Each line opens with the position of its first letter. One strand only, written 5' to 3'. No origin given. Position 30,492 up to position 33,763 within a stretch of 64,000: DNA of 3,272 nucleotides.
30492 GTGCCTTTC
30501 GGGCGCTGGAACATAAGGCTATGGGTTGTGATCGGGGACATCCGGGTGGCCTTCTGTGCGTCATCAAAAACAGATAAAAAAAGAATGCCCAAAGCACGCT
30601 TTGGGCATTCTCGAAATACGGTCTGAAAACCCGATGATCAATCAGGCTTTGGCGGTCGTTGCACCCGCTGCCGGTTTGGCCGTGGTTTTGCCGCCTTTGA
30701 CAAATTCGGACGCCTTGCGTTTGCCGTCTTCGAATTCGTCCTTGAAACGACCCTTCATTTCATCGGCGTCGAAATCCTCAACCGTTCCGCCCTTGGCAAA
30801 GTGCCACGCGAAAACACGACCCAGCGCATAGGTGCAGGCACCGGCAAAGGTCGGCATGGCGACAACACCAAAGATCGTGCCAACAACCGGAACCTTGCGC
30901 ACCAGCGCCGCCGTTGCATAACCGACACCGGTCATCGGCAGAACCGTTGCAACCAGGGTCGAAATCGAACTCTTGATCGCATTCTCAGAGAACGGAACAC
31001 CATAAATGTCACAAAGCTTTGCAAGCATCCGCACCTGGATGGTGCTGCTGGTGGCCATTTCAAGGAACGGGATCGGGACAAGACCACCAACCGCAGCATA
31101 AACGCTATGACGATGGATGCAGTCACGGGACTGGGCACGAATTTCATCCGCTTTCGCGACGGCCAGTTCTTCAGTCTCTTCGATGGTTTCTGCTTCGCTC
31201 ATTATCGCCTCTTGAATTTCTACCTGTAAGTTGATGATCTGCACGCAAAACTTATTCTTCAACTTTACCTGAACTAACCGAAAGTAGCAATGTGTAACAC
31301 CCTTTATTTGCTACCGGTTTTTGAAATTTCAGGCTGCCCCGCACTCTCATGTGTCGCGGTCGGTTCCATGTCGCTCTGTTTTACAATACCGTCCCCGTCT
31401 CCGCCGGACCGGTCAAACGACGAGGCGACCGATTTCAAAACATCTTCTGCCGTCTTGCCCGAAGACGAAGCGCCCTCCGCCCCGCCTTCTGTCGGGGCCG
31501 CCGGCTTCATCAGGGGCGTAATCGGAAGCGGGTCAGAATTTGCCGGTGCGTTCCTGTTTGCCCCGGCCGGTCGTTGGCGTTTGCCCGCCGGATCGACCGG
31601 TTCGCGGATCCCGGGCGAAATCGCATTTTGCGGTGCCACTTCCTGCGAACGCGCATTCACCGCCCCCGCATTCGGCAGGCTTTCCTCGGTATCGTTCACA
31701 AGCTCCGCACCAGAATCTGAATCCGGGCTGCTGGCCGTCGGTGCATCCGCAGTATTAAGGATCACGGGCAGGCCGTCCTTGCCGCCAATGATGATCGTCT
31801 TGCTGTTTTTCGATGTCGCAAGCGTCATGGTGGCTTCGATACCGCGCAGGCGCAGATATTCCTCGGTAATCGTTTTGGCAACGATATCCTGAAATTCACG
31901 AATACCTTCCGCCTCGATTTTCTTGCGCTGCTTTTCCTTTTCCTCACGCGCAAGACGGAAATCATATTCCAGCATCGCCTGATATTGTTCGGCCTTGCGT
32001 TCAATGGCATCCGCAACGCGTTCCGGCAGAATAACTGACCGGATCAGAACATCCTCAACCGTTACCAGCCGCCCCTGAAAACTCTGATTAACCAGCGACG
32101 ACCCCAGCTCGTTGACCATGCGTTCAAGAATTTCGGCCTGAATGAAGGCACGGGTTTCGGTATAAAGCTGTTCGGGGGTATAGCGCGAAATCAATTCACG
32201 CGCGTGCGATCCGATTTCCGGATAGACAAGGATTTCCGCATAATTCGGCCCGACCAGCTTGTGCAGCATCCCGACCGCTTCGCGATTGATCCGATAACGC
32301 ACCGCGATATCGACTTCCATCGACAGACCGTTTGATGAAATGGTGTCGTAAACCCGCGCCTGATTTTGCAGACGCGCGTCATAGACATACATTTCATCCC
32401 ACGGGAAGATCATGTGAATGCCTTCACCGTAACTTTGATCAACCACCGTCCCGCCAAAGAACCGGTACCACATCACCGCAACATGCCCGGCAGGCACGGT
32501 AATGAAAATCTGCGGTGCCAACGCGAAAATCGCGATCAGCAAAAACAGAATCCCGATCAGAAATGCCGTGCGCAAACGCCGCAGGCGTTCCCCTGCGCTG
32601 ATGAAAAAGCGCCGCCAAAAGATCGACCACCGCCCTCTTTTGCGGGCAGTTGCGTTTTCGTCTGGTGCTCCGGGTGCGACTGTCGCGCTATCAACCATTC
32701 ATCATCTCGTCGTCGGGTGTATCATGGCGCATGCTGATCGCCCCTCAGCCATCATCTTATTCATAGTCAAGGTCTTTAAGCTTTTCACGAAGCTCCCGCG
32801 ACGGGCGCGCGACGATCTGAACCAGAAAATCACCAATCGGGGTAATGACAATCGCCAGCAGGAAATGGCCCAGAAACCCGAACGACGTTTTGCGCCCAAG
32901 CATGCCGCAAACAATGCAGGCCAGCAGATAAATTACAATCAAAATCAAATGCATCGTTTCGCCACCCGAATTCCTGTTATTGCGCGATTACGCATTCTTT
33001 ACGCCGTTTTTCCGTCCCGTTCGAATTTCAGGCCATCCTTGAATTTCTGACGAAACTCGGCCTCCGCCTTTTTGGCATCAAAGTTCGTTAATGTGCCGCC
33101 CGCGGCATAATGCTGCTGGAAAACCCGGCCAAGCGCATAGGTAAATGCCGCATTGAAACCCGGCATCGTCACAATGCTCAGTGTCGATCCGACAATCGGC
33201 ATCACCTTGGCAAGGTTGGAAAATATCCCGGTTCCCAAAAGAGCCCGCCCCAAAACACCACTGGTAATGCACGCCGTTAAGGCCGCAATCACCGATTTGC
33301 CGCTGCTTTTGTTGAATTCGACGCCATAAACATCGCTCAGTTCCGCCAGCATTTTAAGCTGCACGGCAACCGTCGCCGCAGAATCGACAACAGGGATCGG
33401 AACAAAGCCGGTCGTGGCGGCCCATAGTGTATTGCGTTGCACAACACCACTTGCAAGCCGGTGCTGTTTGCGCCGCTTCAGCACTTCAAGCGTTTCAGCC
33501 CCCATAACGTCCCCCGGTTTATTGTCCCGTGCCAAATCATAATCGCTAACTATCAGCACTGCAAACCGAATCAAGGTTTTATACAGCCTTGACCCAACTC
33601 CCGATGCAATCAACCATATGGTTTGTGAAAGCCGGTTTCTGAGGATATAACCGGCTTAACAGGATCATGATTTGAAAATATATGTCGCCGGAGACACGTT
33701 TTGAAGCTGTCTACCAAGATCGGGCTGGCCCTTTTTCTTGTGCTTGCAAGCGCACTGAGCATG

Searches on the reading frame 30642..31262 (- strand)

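Call 63: search_protein_families(library=pfam, proteins=[window:30642-31262:-], max_evalue=0.0001)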
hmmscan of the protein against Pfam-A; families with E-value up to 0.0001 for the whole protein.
window:30642-31262:- (206 aa): 1 family
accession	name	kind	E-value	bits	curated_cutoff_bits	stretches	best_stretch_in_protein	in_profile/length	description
PF05128.17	DUF697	-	4.4e-09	36.7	27.7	1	36-177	13-157/162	Domain of unknown function (DUF697)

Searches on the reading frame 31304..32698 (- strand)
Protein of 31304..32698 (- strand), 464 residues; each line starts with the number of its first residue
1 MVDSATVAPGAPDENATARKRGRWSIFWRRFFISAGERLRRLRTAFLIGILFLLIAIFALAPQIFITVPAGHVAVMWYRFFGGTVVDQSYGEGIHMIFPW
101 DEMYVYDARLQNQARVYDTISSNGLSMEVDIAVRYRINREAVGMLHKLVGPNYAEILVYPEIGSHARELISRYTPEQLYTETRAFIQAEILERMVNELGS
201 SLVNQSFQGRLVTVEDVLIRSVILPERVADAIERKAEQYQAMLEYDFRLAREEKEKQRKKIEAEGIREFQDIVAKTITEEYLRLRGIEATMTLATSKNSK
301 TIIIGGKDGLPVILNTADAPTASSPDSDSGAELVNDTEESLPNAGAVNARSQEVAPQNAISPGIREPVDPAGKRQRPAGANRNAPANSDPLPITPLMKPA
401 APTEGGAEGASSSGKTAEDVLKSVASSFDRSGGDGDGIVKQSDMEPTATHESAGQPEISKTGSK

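Call 63: search_protein_families(library=pfam, proteins=[window:31304-32698:-], max_evalue=0.0001)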
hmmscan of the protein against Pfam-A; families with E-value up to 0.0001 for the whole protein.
window:31304-32698:- (464 aa): 1 family
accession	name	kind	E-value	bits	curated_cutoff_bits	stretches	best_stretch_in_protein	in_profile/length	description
PF01145.31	Band_7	-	3.5e-23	83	23.6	1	67-255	2-175/176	SPFH domain / Band 7 family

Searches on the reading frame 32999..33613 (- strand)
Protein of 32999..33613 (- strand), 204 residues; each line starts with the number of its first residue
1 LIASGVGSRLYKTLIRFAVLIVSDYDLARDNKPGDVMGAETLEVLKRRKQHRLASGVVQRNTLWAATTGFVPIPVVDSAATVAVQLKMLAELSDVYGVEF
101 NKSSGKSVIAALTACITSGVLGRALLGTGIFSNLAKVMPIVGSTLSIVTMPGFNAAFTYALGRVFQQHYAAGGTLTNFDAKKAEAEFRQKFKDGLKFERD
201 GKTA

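Call 63: search_protein_families(library=pfam, proteins=[window:32999-33613:-], max_evalue=0.0001)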
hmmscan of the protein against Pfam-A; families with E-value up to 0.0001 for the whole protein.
window:32999-33613:- (204 aa): 1 family
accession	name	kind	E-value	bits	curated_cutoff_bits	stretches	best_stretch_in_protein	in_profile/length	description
PF05128.17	DUF697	-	3.7e-11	43.5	27.7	1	45-170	13-136/162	Domain of unknown function (DUF697)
